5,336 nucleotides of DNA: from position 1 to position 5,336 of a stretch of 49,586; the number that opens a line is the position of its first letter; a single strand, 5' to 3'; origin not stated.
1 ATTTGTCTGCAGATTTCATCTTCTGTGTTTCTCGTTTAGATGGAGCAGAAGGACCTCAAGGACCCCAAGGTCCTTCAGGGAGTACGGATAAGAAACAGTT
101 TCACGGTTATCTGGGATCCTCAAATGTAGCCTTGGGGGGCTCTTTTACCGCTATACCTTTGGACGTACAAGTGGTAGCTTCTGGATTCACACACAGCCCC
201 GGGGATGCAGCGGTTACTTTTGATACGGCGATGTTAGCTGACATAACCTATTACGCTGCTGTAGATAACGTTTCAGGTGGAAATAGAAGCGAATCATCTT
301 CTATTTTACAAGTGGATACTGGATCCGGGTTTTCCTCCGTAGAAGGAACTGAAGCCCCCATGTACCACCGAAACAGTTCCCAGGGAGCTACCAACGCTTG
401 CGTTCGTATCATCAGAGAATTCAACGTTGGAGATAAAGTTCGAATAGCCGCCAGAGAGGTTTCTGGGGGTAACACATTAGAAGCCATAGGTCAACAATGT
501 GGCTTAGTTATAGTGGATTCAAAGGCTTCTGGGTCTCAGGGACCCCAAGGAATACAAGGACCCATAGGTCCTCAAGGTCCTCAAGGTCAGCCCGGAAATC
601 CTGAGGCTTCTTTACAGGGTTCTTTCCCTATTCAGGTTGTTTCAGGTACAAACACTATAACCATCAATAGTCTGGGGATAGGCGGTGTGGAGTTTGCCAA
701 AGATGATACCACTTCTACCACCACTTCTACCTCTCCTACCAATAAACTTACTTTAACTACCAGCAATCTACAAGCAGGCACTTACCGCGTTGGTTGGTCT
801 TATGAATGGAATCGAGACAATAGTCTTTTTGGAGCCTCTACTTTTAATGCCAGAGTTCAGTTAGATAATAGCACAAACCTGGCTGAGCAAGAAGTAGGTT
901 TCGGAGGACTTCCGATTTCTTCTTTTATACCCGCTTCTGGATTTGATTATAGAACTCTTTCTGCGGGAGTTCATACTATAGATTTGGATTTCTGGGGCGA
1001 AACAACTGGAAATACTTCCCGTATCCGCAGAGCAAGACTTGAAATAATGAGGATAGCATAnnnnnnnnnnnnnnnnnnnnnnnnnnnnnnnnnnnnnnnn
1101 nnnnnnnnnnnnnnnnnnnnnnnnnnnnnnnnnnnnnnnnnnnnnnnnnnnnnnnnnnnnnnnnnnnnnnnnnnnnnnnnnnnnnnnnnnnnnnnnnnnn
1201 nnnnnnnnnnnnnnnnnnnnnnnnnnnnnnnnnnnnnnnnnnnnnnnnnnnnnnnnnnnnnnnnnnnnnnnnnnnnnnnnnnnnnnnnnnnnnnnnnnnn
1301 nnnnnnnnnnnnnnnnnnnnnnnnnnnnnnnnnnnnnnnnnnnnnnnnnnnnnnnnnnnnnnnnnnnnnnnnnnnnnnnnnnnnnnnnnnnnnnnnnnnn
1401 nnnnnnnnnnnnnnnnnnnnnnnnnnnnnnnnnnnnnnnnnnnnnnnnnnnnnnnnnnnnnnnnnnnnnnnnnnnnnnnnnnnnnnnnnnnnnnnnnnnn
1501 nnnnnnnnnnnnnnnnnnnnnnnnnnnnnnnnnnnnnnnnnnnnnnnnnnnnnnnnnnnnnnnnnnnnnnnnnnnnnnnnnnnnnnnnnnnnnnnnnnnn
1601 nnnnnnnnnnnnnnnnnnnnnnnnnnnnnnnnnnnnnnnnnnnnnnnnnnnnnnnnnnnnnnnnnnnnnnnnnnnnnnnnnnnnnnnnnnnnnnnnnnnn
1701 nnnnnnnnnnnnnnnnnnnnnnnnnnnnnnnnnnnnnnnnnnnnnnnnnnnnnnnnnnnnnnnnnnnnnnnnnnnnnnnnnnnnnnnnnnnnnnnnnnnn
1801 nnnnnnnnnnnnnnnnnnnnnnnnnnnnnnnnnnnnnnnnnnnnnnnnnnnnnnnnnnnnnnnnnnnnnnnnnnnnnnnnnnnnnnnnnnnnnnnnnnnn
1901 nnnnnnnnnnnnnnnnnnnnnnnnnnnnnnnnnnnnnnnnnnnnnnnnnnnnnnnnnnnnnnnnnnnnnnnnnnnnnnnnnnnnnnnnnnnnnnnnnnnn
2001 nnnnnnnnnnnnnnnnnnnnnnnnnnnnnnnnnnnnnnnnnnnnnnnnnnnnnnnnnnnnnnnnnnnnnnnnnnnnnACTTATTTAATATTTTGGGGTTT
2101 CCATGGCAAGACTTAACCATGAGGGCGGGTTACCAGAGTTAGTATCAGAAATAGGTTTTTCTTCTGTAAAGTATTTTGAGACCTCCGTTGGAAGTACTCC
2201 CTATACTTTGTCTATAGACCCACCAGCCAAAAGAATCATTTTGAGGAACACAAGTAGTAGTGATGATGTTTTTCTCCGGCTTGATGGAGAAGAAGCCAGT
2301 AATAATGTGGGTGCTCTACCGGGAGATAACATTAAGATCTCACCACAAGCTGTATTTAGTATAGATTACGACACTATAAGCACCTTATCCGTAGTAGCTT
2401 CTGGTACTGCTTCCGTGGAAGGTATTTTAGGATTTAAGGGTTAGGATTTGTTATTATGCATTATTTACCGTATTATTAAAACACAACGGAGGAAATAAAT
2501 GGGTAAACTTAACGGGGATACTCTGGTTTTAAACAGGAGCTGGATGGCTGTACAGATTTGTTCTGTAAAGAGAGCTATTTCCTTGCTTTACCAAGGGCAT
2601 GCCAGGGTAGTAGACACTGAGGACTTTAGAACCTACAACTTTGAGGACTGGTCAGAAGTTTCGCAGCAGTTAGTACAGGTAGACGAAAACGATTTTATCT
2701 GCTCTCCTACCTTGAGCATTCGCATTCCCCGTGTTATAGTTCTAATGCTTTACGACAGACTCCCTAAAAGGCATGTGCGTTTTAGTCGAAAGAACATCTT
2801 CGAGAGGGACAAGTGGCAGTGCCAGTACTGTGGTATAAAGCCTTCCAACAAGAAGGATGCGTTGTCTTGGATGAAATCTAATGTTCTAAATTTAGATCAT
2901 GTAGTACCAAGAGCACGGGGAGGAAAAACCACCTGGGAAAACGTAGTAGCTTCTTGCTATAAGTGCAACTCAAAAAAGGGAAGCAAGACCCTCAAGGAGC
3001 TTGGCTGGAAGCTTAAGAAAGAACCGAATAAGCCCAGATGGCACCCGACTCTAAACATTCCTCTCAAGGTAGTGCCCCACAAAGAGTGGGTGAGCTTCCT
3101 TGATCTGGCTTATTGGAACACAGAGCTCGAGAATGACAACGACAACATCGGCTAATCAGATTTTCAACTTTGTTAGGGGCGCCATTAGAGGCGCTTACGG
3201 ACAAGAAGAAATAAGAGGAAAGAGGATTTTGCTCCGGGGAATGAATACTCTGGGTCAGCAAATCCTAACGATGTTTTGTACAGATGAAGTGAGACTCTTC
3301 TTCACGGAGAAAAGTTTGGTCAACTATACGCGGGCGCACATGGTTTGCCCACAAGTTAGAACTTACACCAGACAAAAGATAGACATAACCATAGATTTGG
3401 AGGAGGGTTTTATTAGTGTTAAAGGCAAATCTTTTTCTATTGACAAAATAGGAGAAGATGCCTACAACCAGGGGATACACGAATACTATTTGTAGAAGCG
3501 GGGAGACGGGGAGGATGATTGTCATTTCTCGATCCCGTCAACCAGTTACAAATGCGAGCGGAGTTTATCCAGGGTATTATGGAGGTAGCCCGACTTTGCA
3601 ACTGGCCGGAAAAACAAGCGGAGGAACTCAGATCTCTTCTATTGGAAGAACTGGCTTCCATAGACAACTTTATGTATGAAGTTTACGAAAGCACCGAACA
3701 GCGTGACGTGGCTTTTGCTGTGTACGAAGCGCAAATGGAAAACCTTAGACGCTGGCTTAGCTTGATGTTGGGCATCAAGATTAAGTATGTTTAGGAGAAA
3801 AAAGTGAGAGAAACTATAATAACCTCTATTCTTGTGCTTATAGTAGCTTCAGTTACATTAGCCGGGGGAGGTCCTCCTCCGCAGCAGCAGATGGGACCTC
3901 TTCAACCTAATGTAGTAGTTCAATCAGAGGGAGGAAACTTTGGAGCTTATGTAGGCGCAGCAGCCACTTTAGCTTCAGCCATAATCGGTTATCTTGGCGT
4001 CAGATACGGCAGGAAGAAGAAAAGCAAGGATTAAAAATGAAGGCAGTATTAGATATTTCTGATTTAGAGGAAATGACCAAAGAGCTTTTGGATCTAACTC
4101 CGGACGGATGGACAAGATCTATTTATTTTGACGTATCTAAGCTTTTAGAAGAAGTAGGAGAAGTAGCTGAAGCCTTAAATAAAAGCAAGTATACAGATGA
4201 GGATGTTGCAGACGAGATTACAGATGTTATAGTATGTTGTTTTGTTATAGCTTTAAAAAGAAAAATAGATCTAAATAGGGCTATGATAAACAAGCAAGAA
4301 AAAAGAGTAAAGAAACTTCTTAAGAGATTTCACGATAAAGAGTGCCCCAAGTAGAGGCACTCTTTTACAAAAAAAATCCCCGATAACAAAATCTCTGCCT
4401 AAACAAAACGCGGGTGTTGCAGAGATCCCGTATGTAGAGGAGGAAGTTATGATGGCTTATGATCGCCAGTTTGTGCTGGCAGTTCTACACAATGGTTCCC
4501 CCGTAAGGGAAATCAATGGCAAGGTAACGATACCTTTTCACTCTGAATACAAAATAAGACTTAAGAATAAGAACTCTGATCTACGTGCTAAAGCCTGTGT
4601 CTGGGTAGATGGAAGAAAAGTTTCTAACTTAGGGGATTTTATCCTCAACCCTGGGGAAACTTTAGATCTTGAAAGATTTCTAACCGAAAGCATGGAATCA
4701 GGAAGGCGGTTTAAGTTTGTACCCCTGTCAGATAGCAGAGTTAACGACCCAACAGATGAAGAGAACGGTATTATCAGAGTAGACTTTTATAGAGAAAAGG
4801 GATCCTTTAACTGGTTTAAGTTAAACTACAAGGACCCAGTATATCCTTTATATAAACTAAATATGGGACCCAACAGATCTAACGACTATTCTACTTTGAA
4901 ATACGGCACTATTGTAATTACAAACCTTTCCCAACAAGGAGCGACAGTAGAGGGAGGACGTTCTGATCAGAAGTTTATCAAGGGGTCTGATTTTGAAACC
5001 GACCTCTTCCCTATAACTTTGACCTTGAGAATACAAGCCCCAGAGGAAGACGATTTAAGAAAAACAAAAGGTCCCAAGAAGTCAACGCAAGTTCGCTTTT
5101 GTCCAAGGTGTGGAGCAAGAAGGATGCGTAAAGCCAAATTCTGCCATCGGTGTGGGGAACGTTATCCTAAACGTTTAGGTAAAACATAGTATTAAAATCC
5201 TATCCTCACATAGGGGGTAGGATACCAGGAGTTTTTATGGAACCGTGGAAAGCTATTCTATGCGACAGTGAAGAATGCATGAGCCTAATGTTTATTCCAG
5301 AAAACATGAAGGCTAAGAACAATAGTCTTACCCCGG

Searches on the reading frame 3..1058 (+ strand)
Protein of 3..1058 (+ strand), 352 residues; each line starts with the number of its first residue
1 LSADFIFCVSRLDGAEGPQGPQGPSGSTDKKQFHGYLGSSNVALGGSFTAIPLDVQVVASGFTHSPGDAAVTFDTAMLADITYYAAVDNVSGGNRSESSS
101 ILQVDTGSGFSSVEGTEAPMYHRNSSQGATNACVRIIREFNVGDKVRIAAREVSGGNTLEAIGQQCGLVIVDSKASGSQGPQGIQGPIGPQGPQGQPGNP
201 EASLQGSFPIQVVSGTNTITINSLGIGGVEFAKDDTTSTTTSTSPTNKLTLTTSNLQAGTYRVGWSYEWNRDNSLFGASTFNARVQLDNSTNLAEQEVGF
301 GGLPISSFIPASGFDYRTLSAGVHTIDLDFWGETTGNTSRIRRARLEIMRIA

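Call 73: search_protein_families(library=pfam, proteins=[window:3-1058:+], max_evalue=0.001)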
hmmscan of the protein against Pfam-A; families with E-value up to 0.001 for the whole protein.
window:3-1058:+ (352 aa): 1 family
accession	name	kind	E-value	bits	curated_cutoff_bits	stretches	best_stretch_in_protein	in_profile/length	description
PF01391.23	Collagen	-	0.00037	20.6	27.2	0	177-199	28-50/60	Collagen triple helix repeat (20 copies)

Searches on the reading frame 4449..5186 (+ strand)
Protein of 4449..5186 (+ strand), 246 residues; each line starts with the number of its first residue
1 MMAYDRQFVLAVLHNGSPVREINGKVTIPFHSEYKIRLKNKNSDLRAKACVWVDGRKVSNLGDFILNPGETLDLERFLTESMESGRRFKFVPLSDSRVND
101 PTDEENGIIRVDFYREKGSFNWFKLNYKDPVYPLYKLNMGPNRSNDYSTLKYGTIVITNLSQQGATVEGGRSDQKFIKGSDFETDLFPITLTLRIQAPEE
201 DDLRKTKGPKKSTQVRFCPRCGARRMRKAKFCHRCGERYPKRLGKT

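Call 73: search_protein_families(library=pfam, proteins=[window:4449-5186:+], max_evalue=0.001)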
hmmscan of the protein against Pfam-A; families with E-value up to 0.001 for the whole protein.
window:4449-5186:+ (246 aa): 2 families
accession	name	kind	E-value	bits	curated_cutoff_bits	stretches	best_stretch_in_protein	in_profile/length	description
PF12773.13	DZR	-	0.00033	21.2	27.3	1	217-236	26-45/45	Double zinc ribbon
PF23475.1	zf-Tbcl_FmdE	-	0.00064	19.6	23.2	0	224-245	2-23/35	FmdE treble clef zinc finger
